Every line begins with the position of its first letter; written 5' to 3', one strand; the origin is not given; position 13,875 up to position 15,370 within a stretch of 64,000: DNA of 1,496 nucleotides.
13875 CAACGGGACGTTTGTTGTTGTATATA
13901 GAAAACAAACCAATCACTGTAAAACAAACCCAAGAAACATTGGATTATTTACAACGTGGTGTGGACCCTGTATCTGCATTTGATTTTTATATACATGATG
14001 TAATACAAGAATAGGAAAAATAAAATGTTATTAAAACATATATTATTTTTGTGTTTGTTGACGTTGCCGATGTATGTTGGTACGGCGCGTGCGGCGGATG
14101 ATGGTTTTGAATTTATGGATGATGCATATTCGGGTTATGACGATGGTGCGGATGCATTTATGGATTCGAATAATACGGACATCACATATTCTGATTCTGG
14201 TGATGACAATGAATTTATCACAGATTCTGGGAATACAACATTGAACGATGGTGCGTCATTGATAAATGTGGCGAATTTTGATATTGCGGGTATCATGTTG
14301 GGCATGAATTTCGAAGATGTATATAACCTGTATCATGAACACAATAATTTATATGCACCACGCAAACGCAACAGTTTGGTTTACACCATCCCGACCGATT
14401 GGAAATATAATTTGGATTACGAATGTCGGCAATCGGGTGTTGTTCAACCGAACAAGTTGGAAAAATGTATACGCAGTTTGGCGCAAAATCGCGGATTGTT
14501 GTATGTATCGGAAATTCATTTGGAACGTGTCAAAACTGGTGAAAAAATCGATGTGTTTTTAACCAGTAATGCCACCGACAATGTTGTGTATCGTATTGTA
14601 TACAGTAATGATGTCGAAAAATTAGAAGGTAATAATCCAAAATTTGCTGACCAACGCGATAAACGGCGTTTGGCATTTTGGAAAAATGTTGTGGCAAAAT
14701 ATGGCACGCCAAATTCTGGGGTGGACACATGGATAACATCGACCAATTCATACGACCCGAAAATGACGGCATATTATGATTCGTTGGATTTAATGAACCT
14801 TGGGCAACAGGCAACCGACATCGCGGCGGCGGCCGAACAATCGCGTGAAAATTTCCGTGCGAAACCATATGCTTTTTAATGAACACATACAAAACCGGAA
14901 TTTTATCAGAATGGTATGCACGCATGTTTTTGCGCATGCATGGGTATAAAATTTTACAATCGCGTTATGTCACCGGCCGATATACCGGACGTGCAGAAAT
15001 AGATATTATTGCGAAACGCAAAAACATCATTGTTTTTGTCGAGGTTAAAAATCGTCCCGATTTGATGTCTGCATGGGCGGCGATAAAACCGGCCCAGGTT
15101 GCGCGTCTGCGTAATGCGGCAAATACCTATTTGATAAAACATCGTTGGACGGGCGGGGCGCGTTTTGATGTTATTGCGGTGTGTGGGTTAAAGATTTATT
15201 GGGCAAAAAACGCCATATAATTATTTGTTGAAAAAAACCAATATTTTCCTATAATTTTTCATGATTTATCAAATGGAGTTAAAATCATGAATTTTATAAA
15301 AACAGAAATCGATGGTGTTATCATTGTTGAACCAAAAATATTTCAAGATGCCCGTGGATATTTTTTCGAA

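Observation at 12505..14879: Second T4SS-like island: VirB7-like mini-lipoprotein, two tandem VirB8-like paralogues and a secreted acidic protein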

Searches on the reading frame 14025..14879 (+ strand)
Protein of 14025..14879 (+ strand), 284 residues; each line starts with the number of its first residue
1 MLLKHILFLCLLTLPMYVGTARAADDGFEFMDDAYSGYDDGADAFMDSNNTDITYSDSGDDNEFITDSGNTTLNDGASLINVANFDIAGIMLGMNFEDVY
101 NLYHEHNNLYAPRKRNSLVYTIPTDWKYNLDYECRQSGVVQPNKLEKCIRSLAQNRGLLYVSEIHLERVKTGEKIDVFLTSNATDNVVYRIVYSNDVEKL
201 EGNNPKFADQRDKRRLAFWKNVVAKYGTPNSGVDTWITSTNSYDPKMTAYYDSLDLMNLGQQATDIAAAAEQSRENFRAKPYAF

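Call 3: search_protein_families(library=pfam, proteins=[window:14025-14879:+], max_evalue=10)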
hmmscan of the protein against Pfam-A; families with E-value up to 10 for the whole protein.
window:14025-14879:+ (284 aa): 0 families

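Call 4: search_protein_families(library=ncbifam, proteins=[window:14025-14879:+], max_evalue=10)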
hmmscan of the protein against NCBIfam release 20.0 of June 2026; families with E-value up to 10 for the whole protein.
window:14025-14879:+ (284 aa): 0 families

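Call 22: find_homologous_proteins(query=window:14025-14879:+, max_evalue=0.01)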
Query window:14025-14879:+ (284 aa): 803 proteins with E <= 0.01 among 2060 candidates; the best 120 are listed.
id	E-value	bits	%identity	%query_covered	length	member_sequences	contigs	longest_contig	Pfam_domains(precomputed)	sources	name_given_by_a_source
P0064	9.0e-189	644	100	100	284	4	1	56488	-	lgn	-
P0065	4.2e-188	641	99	100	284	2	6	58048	-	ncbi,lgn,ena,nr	ncbi:MAG: hypothetical protein J6W41_01030 [Alphaproteobacteria bacterium]|nr:hypothetical protein [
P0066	3.3e-186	635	99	100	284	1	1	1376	-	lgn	-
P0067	5.9e-170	582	90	100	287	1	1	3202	-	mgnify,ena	mgnify:CR=1 FL=1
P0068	6.4e-165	565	89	100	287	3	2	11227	-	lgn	-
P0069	1.4e-158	545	86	100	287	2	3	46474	-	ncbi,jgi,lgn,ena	-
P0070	1.6e-147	508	79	100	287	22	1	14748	-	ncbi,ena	-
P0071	8.9e-145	499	78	100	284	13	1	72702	-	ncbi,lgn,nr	ncbi:MAG: hypothetical protein KBT14_01290 [Proteobacteria bacterium]|nr:hypothetical protein [Candi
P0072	5.3e-128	444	68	100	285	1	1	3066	-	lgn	-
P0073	5.9e-127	441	70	99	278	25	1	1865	-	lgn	-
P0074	4.5e-125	435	67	99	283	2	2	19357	-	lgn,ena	-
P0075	1.4e-124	433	69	100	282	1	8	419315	-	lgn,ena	-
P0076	1.1e-122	427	67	100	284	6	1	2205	-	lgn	-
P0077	1.5e-122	426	67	100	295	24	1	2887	-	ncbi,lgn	-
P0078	1.0e-121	424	73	85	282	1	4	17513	-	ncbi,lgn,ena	-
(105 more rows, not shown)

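Call 39: find_related_loci(query=A3, collection=genome_contigs, flank=8000)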
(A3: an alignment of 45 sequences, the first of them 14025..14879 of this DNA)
Query A3 (284 aa) in genome_contigs; peptide patterns used: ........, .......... (x = any residue, [..] = any of these).
291 stretches matched a pattern; 283 encode a relative of the query (tblastn E <= 1e-3); the best 80 are kept; 80 distinct loci.
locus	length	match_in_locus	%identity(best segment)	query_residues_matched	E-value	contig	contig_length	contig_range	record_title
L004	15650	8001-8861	86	1-284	5e-164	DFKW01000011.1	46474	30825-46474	MAG TPA_asm: Alphaproteobacteria bacterium UBA3635 UBA3635_contig_18517, whole genome shotgun sequence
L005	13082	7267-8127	79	1-284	2e-153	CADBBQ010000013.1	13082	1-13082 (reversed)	MAG: uncultured proteobacterium isolate RUG13827 genome assembly, contig: RUG13827_asm_13, whole genome shotgun sequence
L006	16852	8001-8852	78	1-284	1e-149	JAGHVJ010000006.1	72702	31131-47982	MAG: Candidatus Enterousia onthequi isolate E5_MB2_19 c_000001449755, whole genome shotgun sequence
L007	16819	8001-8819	71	3-284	5e-133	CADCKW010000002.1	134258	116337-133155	MAG: uncultured proteobacterium isolate RUG14746 genome assembly, contig: RUG14746_asm_2, whole genome shotgun sequence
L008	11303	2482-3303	69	3-284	6e-129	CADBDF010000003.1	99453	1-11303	MAG: uncultured proteobacterium isolate RUG13870 genome assembly, contig: RUG13870_asm_3, whole genome shotgun sequence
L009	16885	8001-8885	66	1-284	4e-126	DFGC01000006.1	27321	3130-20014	MAG TPA_asm: Alphaproteobacteria bacterium UBA3760 UBA3760_contig_18528, whole genome shotgun sequence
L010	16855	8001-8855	66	2-284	2e-120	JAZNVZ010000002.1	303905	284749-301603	MAG: Candidatus Enterousia sp. isolate T1900044786_TS20190252.MAGScoT_cleanbin_000030 SGB_2617_k141_776532, whole genome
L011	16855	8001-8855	65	1-284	2e-119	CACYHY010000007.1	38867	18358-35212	MAG: uncultured proteobacterium isolate RUG11963 genome assembly, contig: RUG11963_asm_7, whole genome shotgun sequence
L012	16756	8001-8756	68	25-284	1e-118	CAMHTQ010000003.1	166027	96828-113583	MAG: uncultured Alphaproteobacteria bacterium isolate SRR11784296_bin.8_metaWRAP_v1.3_MAG genome assembly, contig: ERZ12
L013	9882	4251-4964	73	44-284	1e-117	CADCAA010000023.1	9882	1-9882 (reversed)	MAG: uncultured proteobacterium isolate RUG14456 genome assembly, contig: RUG14456_asm_23, whole genome shotgun sequence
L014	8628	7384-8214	66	7-284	9e-118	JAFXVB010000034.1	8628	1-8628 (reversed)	MAG: Alphaproteobacteria bacterium isolate RGIG6772 Sheep_Rumen-3__c1268838, whole genome shotgun sequence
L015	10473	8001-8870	57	1-284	4e-105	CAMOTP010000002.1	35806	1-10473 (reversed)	MAG: uncultured Alphaproteobacteria bacterium isolate SRR873606_bin.101_metaWRAP_v1.3_MAG genome assembly, contig: NODE_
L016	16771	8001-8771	55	1-284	2e-96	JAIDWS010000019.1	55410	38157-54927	MAG: Alphaproteobacteria bacterium isolate SC0372_S2_6 SC0372_S2_6_contig_19, whole genome shotgun sequence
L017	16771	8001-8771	54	1-284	2e-95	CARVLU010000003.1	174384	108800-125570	MAG TPA_asm: uncultured Alphaproteobacteria bacterium isolate MGBC118324 genome assembly, contig: MGBC118324.3, whole ge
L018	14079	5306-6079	52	1-284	2e-94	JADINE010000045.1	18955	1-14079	MAG: Candidatus Enterousia excrementavium isolate B1-16210 B1M03__C449425_L18955_SRR9113712, whole genome shotgun sequen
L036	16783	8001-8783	52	1-284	1e-91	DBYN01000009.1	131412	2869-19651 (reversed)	MAG TPA_asm: Alphaproteobacteria bacterium UBA1185 UBA1185_contig_3143, whole genome shotgun sequence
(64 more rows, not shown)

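Call 42: predict_structure(alignment_id=A3)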
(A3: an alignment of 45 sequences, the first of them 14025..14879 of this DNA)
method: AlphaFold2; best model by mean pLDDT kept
length: 284 residues; sequences in the alignment: 45
mean_pLDDT: 73.3   pTM: 0.66
mean pLDDT of the five models: 73.3, 73.1, 72.2, 65.7, 50.2
residues with pLDDT >= 90: 40; 70-90: 156; 50-70: 31; < 50: 57
segments of 3 or more residues with pLDDT < 50: 1-3, 14-65
pLDDT, mean of each block of 10 residues (from residue 1): 53 46 32 35 37 37 45 83 86 89 73 86 85 90 89 86 88 89 80 78 75 83 88 86 88 89 84 76 55
secondary structure, 60 per line:
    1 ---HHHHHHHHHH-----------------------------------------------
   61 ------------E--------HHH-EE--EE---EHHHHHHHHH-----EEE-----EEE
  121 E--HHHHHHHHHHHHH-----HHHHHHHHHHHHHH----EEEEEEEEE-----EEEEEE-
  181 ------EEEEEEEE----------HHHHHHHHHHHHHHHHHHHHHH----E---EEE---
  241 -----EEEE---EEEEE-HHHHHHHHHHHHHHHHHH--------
elements in order: H4-13 H96-104 E110-112 E118-121 H124-136 H142-155 E160-168 E174-179 E187-194 H205-226 E235-237 E246-249 E253-257 H259-276

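Call 56: search_protein_families(library=pfam, alignment_id=A3, max_evalue=1)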
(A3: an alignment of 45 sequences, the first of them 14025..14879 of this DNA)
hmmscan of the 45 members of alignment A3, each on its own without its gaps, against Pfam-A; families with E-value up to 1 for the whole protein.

A. member 1, window:14025-14879:+ (284 aa): 0 families

B. families by the number of members that match (of 45 scanned): 8 families
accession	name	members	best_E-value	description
PF13590.11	DUF4136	4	0.044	Domain of unknown function (DUF4136)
PF17478.7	VP4_helical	2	0.062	Rotavirus VP4 helical domain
PF09381.16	Porin_OmpG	1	0.0086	Outer membrane protein G (OmpG)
PF20385.3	DUF6680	1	0.036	Family of unknown function (DUF6680)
PF18996.5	DUF5726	1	0.038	Family of unknown function (DUF5726)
PF13612.12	DDE_Tnp_1_3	1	0.069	Transposase DDE domain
PF16260.11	DUF4914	1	0.12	Domain of unknown function (DUF4914)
PF10546.14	P63C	1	0.16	P63C domain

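Call 66: search_protein_representatives(alignment_id=A3)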
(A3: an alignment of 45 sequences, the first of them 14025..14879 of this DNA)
Query: 45 sequences, 276 profile positions. Proteins with E-value up to 0.001 (for the whole library): 151; up to 1e-10: 111; up to 1e-30: 25. The best 150 are listed.
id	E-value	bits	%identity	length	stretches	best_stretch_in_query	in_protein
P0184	2.6e-98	345.0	-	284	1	2-276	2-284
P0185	3.0e-94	331.7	-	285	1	44-276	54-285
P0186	1.5e-88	313.0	-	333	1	27-276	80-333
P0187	5.2e-79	281.7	-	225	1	2-211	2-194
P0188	3.4e-77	275.7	-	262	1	27-220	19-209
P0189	1.3e-73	264.0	-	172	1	45-192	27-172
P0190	4.6e-66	239.2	-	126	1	151-276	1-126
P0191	1.4e-56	208.1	-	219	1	3-154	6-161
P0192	1.5e-49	185.0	-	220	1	22-170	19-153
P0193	9.0e-49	182.5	-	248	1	101-197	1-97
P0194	9.7e-46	172.6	-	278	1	1-276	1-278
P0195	5.1e-45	170.2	-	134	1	5-151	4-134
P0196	1.1e-44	169.1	-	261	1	59-276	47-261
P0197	1.5e-42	162.1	-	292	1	10-276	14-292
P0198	1.6e-41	158.7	-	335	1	39-276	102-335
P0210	1.1e-27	113.3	-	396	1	46-258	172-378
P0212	8.4e-26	107.2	-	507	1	36-276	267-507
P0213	1.0e-25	106.9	-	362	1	48-268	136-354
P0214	4.0e-24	101.7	-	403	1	68-276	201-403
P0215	8.6e-24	100.6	-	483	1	21-276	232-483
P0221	2.2e-22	96.0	-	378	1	26-276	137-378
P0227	6.3e-21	91.2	-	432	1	57-263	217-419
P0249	3.8e-17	78.8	-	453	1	56-268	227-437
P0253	5.0e-17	78.4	-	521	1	72-260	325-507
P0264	1.3e-15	73.8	-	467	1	55-276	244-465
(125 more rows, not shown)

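Call 68: list_cluster_members(proteins=[P0210, P0212, P0215, P0253, P0227, P0264, P0249, P0214, P0221, P0213])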
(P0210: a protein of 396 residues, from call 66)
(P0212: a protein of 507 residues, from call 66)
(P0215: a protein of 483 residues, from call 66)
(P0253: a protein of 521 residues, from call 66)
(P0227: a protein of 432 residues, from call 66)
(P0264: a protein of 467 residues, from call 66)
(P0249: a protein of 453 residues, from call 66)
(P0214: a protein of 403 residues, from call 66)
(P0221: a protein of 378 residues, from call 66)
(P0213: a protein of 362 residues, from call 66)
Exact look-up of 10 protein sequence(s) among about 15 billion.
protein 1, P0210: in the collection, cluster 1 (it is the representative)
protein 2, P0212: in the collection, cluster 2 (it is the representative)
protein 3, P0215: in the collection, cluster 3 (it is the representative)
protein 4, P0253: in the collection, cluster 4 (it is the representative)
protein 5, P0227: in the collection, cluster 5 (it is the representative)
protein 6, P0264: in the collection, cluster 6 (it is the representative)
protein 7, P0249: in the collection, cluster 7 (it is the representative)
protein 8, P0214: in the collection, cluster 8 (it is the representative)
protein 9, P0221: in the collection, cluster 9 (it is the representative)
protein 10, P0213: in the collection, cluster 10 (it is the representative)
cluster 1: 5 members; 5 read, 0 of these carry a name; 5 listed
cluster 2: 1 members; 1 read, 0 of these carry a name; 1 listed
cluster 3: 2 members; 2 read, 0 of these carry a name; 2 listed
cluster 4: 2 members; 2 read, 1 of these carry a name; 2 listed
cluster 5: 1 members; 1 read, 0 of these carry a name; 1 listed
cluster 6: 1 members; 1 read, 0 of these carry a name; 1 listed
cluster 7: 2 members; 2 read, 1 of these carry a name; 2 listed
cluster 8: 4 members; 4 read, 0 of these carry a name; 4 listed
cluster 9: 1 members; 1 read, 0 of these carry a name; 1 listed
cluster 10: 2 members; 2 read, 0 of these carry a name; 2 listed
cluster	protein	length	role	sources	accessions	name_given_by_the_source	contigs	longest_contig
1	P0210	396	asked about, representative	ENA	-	-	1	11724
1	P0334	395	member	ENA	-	-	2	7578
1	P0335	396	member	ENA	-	-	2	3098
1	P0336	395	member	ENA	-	-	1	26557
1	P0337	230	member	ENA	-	-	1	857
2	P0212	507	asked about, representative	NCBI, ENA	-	-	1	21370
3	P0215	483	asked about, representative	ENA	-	-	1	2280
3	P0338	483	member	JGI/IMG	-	-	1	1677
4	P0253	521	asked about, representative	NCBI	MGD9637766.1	MAG: hypothetical protein AB7U85_01745 [Alphaproteobacteria bacterium]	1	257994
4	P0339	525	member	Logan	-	-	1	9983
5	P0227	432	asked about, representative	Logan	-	-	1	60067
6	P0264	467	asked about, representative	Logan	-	-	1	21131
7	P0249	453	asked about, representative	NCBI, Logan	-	-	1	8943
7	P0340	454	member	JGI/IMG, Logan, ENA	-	hypothetical protein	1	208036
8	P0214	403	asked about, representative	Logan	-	-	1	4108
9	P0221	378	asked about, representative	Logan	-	-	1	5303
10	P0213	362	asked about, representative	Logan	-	-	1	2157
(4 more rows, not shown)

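Call 69: find_encoding_contigs(protein=P0253, flank=10000, max_places=2)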
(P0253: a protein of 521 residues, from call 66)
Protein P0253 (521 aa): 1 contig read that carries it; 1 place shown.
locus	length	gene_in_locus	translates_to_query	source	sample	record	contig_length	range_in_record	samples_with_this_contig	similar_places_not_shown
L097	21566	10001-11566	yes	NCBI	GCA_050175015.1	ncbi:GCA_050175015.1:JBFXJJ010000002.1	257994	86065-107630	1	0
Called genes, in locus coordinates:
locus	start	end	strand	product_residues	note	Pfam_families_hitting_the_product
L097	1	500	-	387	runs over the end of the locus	PF13356:Arm-DNA-bind_3, PF00589:Phage_integrase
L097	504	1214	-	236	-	-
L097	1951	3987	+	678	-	PF00015:MCPsignal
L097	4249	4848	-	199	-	PF00081:Sod_Fe_N, PF02777:Sod_Fe_C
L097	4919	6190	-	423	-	PF01593:Amino_oxidase, PF06100:MCRA (faint), PF13450:NAD_binding_8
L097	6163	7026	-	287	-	PF00494:SQS_PSY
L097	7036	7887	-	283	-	PF00494:SQS_PSY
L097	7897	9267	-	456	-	PF01134:GIDA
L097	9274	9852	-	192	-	PF18306:LDcluster4, PF03641:Lysine_decarbox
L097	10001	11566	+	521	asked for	-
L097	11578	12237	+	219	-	PF10090:HPTransfase (weak)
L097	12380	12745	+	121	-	PF00072:Response_reg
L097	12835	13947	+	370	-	PF00072:Response_reg, PF01339:CheB_methylest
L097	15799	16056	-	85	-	PF13443:HTH_26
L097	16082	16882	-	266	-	PF11188:DUF2975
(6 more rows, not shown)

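Call 70: find_encoding_contigs(protein=P0227, flank=10000, max_places=2)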
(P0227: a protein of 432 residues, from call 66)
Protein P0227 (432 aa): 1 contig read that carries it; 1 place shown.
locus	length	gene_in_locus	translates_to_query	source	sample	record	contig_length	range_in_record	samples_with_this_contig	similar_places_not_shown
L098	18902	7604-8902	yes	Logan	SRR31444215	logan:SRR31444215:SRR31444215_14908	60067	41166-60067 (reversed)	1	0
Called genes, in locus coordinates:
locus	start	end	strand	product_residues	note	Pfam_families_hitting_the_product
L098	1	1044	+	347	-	?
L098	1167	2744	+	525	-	PF00009:GTP_EFTU, PF01926:MMR_HSR1 (weak), PF22042:EF-G_D2, PF03144:GTP_EFTU_D2, PF16658:RF3_C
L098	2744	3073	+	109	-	PF01258:zf-dskA_traR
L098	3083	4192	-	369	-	PF05222:AlaDh_PNT_N, PF01262:AlaDh_PNT_C, PF02826:2-Hacid_dh_C (weak)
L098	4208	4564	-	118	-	PF02313:Fumarate_red_D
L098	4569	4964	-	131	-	PF02300:Fumarate_red_C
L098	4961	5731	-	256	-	PF13085:Fer2_3, PF13183:Fer4_8, PF13237:Fer4_10, PF12838:Fer4_7 (weak), PF13484:Fer4_16 (weak), PF13534:Fer4_17 (weak)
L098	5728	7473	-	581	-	PF00890:FAD_binding_2, PF03486:HI0933_like (faint), PF07992:Pyr_redox_2 (faint), PF02910:Succ_DH_flav_C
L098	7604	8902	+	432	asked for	-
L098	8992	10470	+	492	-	PF19295:SufBD_N, PF01458:SUFBD_core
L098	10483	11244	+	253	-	PF00005:ABC_tran, PF02463:SMC_N (faint)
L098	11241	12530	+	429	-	PF19295:SufBD_N, PF01458:SUFBD_core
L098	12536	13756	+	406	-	PF00266:Aminotran_5, PF00155:Aminotran_1_2 (weak), PF01053:Cys_Met_Meta_PP (weak)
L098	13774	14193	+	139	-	PF01883:FeS_assembly_P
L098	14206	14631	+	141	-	PF02657:SufE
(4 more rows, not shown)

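Call 84: search_protein_families(library=pfam, proteins=[L036:6463-6618:+], max_evalue=1)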
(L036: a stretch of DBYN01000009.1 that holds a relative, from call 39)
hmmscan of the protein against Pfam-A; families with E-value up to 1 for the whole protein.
L036:6463-6618:+ (51 aa): 2 families
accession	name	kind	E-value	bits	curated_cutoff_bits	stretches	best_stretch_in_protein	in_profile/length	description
PF15025.12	C5orf34-like_N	-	0.088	13.3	27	1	34-50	15-31/70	C5orf34-like, N-terminal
PF13627.12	LptM_cons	-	0.098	13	27.3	1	7-22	1-16/23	LPS-assembly lipoprotein LptM, conserved region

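Call 100: fold_search(model_id=the predicted structure, library=pdb)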
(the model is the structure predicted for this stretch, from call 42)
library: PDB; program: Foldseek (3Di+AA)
matches with E <= 10: 440; with E <= 0.001: 0
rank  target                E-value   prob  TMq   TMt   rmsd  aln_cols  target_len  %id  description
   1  9g6k_LX               2.4e-01  0.11  0.08  0.20  15.4        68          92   18  LSU structure derived from the LSU sample of the mitoribosome from T. gondii. (released 2024-12-11)
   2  1mw7                  3.8e-01  0.02  0.09  0.10  17.7       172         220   10  X-RAY STRUCTURE OF Y162_HELPY NORTHEAST STRUCTURAL GENOMICS CONSORTIUM TARGET PR6 (released 2003-01-28)
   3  3t91_A                5.4e-01  0.08  0.11  0.14  15.7       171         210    9  Structure of the Phosphatase Domain of the Cell Fate Determinant SpoIIE from Bacillus subtilis (released 2011-12-07)
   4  5hus                  6.9e-01  0.21  0.17  0.16   8.0       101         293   10  Structure of Candida albicans trehalose synthase regulatory protein C-terminal domain (released 2017-05-03)
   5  2g0j_C                6.9e-01  0.06  0.10  0.16  13.7        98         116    7  Crystal structure of SMU.848 from Streptococcus mutans (released 2006-08-08)
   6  2hmj_A                7.3e-01  0.06  0.11  0.07  17.9       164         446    7  Crystal Structure of the Naphthalene 1,2-Dioxygenase Phe-352-Val Mutant. (released 2006-10-10)
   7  6n46_A                8.2e-01  0.03  0.09  0.11  19.7       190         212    9  Crystal structure of the cryptic polo box domain of a human activated Plk4 (released 2019-09-04)
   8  8dwm_A                1.0e+00  0.06  0.08  0.08  18.7       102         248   15  Host-guest complex of bleomycin A2 fully bound to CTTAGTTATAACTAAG (released 2023-01-11)
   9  8r44_A                1.2e+00  0.07  0.09  0.09  12.2        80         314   15  PAS-GAF bidomain of Glycine max phytochrome A (released 2025-01-08)
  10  6uk0_A                1.2e+00  0.05  0.08  0.05  18.4       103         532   13  HIV-1 M184V reverse transcriptase-DNA complex (released 2019-12-25)
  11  8hvq_A                1.2e+00  0.04  0.12  0.14  15.5       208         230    8  Crystal structure of haloacid dehalogenase-like hydrolase family enzyme from Staphylococcus lugdunensis (released 2023-12-27)
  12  9er4_A                1.3e+00  0.07  0.09  0.09  11.8        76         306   16  Room temperature structure of Glycine max phyA in Pr (released 2025-01-08)
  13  8r45_A                1.3e+00  0.06  0.09  0.08  12.2        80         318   15  Phytochromobilin-adducted PAS-GAF bidomain of Glycine max phytochrome A (released 2025-01-08)
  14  8v53_B                1.3e+00  0.02  0.11  0.12  20.0       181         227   13  CryoEM structure of Ku homodimer in complex with hairpin DNA (released 2025-12-10)
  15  7d7e_A                1.4e+00  0.07  0.13  0.09  11.3        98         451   13  Structure of PKD1L3-CTD/PKD2L1 in apo state (released 2021-08-25)
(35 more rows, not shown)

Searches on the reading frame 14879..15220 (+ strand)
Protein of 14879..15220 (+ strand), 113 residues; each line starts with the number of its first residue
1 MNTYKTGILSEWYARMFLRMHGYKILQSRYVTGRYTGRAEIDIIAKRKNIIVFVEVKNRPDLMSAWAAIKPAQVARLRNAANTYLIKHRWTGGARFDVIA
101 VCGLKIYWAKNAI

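Call 6: search_protein_families(library=pfam, proteins=[window:14879-15220:+], max_evalue=0.001)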
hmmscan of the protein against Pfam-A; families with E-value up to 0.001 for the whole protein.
window:14879-15220:+ (113 aa): 2 families
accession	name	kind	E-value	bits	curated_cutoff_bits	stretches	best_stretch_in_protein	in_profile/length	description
PF02021.23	UPF0102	-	4.1e-20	72.4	23.6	1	11-101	2-80/80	Uncharacterised protein family UPF0102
PF08378.17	NERD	-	1.7e-05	25.8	22.1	1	11-60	6-58/111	Nuclease-related domain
